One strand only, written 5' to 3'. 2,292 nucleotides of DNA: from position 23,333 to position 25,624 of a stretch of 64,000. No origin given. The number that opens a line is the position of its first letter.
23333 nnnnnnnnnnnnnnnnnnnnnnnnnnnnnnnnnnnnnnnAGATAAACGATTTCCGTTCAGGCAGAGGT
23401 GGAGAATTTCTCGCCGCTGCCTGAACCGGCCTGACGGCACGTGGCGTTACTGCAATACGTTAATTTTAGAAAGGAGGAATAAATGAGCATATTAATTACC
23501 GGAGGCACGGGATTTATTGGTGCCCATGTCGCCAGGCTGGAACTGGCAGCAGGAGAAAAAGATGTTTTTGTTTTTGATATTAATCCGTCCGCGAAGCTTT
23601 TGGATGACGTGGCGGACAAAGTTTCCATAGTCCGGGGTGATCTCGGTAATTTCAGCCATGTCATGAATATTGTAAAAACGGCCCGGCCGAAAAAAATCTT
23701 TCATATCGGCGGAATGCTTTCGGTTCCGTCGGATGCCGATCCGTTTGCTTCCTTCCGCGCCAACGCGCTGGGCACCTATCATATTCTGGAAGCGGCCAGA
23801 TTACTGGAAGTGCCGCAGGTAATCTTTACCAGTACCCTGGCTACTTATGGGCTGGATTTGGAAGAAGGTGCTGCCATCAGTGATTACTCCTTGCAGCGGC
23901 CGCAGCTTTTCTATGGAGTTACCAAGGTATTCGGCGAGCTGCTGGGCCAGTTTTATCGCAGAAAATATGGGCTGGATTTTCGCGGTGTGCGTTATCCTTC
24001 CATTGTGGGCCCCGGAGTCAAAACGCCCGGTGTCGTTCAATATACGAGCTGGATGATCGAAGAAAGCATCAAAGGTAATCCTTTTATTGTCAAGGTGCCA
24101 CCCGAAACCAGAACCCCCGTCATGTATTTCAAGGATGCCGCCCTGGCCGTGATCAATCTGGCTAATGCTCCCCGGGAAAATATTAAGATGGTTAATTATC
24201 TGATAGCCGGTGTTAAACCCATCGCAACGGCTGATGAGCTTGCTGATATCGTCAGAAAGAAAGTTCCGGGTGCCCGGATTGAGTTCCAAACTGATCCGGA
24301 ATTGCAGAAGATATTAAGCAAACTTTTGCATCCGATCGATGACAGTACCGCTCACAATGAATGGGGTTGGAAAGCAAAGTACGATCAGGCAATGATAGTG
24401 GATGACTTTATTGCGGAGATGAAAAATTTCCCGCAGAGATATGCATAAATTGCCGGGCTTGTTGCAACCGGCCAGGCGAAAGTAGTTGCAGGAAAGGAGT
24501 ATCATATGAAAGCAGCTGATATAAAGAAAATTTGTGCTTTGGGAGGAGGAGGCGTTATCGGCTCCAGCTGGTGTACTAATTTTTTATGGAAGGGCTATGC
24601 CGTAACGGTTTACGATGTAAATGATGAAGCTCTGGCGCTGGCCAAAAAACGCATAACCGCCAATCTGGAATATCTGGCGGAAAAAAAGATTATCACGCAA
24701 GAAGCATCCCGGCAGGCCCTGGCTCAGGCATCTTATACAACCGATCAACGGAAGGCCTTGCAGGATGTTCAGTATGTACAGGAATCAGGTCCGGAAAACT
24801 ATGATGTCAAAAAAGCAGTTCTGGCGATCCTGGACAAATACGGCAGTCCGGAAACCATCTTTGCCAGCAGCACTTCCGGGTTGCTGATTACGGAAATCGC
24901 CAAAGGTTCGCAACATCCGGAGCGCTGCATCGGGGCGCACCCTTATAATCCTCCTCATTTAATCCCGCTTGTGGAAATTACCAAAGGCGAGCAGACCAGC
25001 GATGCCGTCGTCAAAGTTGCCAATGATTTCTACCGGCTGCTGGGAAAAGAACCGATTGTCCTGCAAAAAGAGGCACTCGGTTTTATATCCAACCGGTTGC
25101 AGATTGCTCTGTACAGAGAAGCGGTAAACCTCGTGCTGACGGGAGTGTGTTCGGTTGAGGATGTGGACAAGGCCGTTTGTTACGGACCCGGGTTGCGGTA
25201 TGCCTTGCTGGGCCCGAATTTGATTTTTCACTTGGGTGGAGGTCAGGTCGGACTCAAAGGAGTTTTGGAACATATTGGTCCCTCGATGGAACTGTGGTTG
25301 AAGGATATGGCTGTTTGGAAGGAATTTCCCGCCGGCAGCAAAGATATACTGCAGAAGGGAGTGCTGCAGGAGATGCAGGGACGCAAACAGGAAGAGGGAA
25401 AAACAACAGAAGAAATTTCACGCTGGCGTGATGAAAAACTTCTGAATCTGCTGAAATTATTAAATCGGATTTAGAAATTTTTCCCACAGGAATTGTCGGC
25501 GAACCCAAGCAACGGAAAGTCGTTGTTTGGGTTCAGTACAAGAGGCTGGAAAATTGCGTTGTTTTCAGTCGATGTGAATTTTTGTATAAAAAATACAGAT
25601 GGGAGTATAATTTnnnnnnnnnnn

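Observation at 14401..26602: Sigma-54-controlled catabolic island built on two dehydrogenase + BKACE pairs, a TRAP importer, a CoA ligase and an orphan phosphotransacylase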

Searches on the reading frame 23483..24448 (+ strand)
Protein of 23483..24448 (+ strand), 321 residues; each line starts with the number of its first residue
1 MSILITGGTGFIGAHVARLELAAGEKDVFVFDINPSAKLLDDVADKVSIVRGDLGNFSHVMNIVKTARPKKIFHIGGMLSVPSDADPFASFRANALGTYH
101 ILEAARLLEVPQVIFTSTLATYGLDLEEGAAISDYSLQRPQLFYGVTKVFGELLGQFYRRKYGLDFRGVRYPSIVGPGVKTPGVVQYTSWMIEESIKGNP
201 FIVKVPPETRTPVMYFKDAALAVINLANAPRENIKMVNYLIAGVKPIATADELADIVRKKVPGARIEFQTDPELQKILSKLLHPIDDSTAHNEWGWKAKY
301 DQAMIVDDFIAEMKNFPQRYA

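Call 3: search_protein_families(library=pfam, proteins=[window:23483-24448:+])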
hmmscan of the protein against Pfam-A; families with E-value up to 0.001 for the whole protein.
window:23483-24448:+ (321 aa): 7 families
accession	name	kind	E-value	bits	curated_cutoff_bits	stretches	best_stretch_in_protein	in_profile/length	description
PF01370.27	Epimerase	-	3.5e-31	108.9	20.9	1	3-237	1-235/240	NAD dependent epimerase/dehydratase family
PF16363.11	GDP_Man_Dehyd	-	5.4e-26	92.3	27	1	4-167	1-176/332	GDP-mannose 4,6 dehydratase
PF01073.25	3Beta_HSD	-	1.8e-13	50.6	22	1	4-123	1-121/280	3-beta hydroxysteroid dehydrogenase/isomerase family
PF02719.21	Polysacc_synt_2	-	5.8e-10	39.3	20.2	1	3-118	1-128/293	Polysaccharide biosynthesis protein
PF07993.18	NAD_binding_4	-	2.2e-07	30.7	20.1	1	41-192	57-223/258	Male sterility protein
PF04321.23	RmlD_sub_bind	-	1.2e-06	28.2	27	1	1-152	1-133/287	RmlD substrate binding domain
PF05368.20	NmrA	-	3.1e-05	24.1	27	0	3-67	5-70/298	NmrA-like family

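Call 5: search_protein_families(library=ncbifam, proteins=[window:23483-24448:+], max_evalue=0.00001)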
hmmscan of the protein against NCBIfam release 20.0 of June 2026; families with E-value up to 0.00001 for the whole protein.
window:23483-24448:+ (321 aa): 18 families
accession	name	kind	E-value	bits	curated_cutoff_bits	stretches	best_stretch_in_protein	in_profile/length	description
NF043036.1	ErythonDh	equivalog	4.5e-31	108.2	325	1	1-312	1-319/321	D-erythronate dehydrogenase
TIGR01179.1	galE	equivalog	9.2e-22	77.3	262.3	1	3-176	2-178/332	UDP-glucose 4-epimerase GalE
TIGR04180.1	EDH_00030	hypoth_equivalog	3.6e-17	62.4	475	1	3-273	1-267/297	NAD-dependent 4,6-dehydratase LegB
TIGR01181.1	dTDP_gluc_dehyt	equivalog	8.9e-16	57.9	365.1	1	3-178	2-185/321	dTDP-glucose 4,6-dehydratase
TIGR03466.1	HpnA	hypoth_equivalog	4.2e-14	52.2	367.65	1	2-130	2-125/327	hopanoid-associated sugar epimerase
NF052578.1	StrlDmthSdmBMthl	equivalog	6.1e-12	45.9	600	1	1-186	1-181/328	sterol demethylase protein SdmB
NF007956.0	PRK10675.1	subfamily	5.2e-11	42.3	394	1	1-152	1-157/338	UDP-glucose 4-epimerase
TIGR02622.1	CDP_4_6_dhtase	equivalog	8.5e-11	41.6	278.45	1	2-115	6-125/352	CDP-glucose 4,6-dehydratase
NF042422.1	oxyalk_red_OleD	equivalog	2.3e-10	40.3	580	1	1-119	1-111/329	2-alkyl-3-oxoalkanoate reductase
TIGR02197.1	heptose_epim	equivalog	2.3e-10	40.1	274.6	1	3-177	1-173/316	ADP-glyceromanno-heptose 6-epimerase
NF041293.1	G6PDh_Azf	equivalog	2.5e-09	36.9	400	1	2-170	4-178/252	NAD-dependent glucose-6-phosphate dehydrogenase Azf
NF011728.1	PRK15181.1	equivalog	9.5e-09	34.7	760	1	4-206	19-228/348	Vi polysaccharide biosynthesis UDP-N-acetylglucosaminuronic acid C-4 epimerase TviC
NF042423.1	oxyalk_red_Shew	equivalog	2.3e-08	33.5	580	1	3-150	11-151/331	2-alkyl-3-oxoalkanoate reductase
TIGR01214.1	rmlD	equivalog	1e-07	31.4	224.05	1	3-154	2-134/285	dTDP-4-dehydrorhamnose reductase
NF007582.0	PRK10217.1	equivalog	8.6e-07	28.4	698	1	2-106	3-113/355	dTDP-glucose 4,6-dehydratase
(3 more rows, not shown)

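Call 34: search_solved_structures(query=window:23483-24448:+, max_evalue=1e-10)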
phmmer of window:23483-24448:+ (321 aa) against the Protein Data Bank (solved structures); distinct sequences matched with E-value up to 1e-10: 38.
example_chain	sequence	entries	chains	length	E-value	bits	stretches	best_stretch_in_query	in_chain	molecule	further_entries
3a1n_A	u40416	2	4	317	3.7e-43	151.4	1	3-312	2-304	NDP-sugar epimerase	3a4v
3a9w_A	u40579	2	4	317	1.3e-42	149.6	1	3-312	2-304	NDP-sugar epimerase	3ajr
4yrb_A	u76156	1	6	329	5.6e-39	137.7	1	3-313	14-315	L-threonine 3-dehydrogenase, mitochondrial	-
4yr9_A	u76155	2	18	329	7.2e-39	137.3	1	3-313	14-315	L-threonine 3-dehydrogenase, mitochondrial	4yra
7cgv_A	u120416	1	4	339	1.4e-38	136.4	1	3-310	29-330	Artificial L-threonine 3-dehydrogenase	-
6jyg_A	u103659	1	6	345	3.5e-35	125.2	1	3-313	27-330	L-threonine 3-dehydrogenase, putative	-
5z75_A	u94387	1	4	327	4.6e-35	124.8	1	1-310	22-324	Artificial L-threonine 3-dehydrogenase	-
5k4q_A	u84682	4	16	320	4.8e-35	124.8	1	3-312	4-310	L-threonine 3-dehydrogenase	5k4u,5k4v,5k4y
5k4t_A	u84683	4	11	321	4.9e-35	124.8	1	3-312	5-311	L-threonine 3-dehydrogenase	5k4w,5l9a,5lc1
5k50_A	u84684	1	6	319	5e-35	124.7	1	3-312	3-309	L-threonine 3-dehydrogenase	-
7ol1_A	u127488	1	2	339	1.1e-33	120.2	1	2-312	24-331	L-threonine 3-dehydrogenase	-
5z76_A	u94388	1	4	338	3.5e-33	118.6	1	3-314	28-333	Artificial L-threonine 3-dehydrogenase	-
2yy7_A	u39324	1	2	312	9.7e-33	117.2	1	3-311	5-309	L-threonine dehydrogenase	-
8gil_A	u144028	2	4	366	2.3e-32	116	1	3-312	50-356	L-threonine 3-dehydrogenase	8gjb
7epr_A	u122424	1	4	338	2.4e-32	115.9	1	3-314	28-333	L-threonine 3-dehydrogenase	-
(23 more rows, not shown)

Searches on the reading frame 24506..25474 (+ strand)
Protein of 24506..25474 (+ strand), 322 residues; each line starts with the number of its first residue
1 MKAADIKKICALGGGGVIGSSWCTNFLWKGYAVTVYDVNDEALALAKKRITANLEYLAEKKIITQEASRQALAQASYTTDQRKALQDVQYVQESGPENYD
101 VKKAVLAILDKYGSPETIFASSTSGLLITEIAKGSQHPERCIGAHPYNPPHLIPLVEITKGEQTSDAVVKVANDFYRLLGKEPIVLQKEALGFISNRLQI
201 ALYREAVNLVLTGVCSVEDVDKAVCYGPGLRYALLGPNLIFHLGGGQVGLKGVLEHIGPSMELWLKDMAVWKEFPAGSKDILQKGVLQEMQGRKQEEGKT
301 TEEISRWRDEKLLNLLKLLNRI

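Call 3: search_protein_families(library=pfam, proteins=[window:24506-25474:+])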
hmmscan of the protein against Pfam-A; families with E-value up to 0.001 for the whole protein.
window:24506-25474:+ (322 aa): 2 families
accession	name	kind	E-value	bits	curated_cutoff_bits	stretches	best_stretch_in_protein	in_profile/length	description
PF02737.24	3HCDH_N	-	7.5e-51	173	22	1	14-188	6-178/180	3-hydroxyacyl-CoA dehydrogenase, NAD binding domain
PF00725.27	3HCDH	-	3.9e-12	47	22.1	1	192-275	1-87/97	3-hydroxyacyl-CoA dehydrogenase, C-terminal domain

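Call 5: search_protein_families(library=ncbifam, proteins=[window:24506-25474:+], max_evalue=0.00001)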
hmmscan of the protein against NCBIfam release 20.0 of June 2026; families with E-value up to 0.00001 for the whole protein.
window:24506-25474:+ (322 aa): 19 families
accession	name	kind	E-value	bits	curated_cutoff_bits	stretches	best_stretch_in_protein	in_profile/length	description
NF004783.0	PRK06129.1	equivalog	6.2e-68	229.5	347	1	11-317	6-305/315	3-hydroxyacyl-CoA dehydrogenase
NF005716.0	PRK07531.1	equivalog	3.8e-61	207.3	592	1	6-320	4-307/495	carnitine 3-dehydrogenase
NF005471.0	PRK07066.1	equivalog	9.6e-59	199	414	1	4-319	5-308/321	L-carnitine dehydrogenase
NF042925.1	FHMPC_DH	equivalog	1.7e-46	158.9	500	1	11-245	4-235/304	5-formyl-3-hydroxy-2-methylpyridine 4-carboxylate 5-dehydrogenase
NF004474.0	PRK05808.1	subfamily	7.8e-44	150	408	1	5-227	2-221/283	3-hydroxybutyryl-CoA dehydrogenase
NF006722.0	PRK09260.1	equivalog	6.1e-42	143.8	429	1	8-227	4-221/289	3-hydroxyacyl-CoA dehydrogenase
NF006143.0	PRK08293.1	equivalog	1e-40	139.9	312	1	5-227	3-225/291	3-hydroxyacyl-CoA dehydrogenase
NF006124.0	PRK08268.1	subfamily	6.3e-40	137.6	508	1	8-231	8-229/507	3-hydroxyacyl-CoA dehydrogenase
NF006125.0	PRK08269.1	equivalog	1.4e-39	136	427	1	4-247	3-253/334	3-hydroxybutyryl-CoA dehydrogenase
NF005875.0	PRK07819.1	subfamily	3.2e-35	121.9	319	1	5-228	4-226/287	3-hydroxybutyryl-CoA dehydrogenase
NF004699.0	PRK06035.1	equivalog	6e-34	117.5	500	1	5-224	2-221/294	3-hydroxyacyl-CoA dehydrogenase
NF008363.0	PRK11154.1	equivalog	1.8e-33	115.6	869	1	2-224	305-524/708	fatty acid oxidation complex subunit alpha FadJ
NF008727.0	PRK11730.1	equivalog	1.9e-33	115.7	870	1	4-223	311-526/717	fatty acid oxidation complex subunit alpha FadB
NF005715.0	PRK07530.1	equivalog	3e-32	112.2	420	1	5-227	3-222/292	3-hydroxybutyryl-CoA dehydrogenase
TIGR02279.1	PaaC-3OHAcCoADH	equivalog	1.4e-29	103.3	669.4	1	9-232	8-228/503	3-hydroxyacyl-CoA dehydrogenase PaaH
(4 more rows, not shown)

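Call 35: search_solved_structures(query=window:24506-25474:+, max_evalue=1e-20)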
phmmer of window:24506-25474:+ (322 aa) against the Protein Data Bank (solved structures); distinct sequences matched with E-value up to 1e-20: 35.
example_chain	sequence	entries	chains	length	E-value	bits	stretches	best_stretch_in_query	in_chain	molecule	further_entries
3ado_A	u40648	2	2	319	1.3e-42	149.2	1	12-319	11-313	Lambda-crystallin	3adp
3f3s_A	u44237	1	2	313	7.2e-41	143.5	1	12-321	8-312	Lambda-crystallin homolog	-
6aa8_A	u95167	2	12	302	3.2e-38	134.8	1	4-228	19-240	3-hydroxybutyryl-CoA dehydrogenase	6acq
4om8_A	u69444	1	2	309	1.2e-36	129.6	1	11-247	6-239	5-formyl-3-hydroxy-2-methylpyridine 4-carboxylate 5-dehydrogenase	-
4r1n_A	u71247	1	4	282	2e-33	119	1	7-229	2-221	3-hydroxybutyryl-CoA dehydrogenase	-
4kuh_A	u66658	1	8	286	2.1e-33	118.9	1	7-229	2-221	3-hydroxybutyryl-CoA dehydrogenase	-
4kue_A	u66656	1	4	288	2.2e-33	118.9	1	7-229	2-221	3-hydroxybutyryl-CoA dehydrogenase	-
4kug_A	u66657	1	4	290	2.2e-33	118.9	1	7-229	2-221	3-hydroxybutyryl-CoA dehydrogenase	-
3hdh_A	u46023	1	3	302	1.3e-30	109.8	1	6-230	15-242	PROTEIN (L-3-HYDROXYACYL COA DEHYDROGENASE)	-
1f12_A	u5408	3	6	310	7.3e-30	107.3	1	6-230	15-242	L-3-HYDROXYACYL-COA DEHYDROGENASE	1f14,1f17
1f0y_A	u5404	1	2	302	9.8e-30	106.9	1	6-230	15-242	L-3-HYDROXYACYL-COA DEHYDROGENASE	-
3rqs_A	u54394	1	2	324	1.2e-29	106.6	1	6-230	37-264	Hydroxyacyl-coenzyme A dehydrogenase, mitochondrial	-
1lsj_A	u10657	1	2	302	2.6e-29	105.5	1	6-230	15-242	3-HYDROXYACYL-COA DEHYDROGENASE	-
1il0_A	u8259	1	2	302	2.6e-29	105.5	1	6-230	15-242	3-hydroxyacyl-CoA dehydrogenase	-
1lso_A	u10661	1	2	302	2.6e-29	105.5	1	6-230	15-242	3-HYDROXYACYL-COA DEHYDROGENASE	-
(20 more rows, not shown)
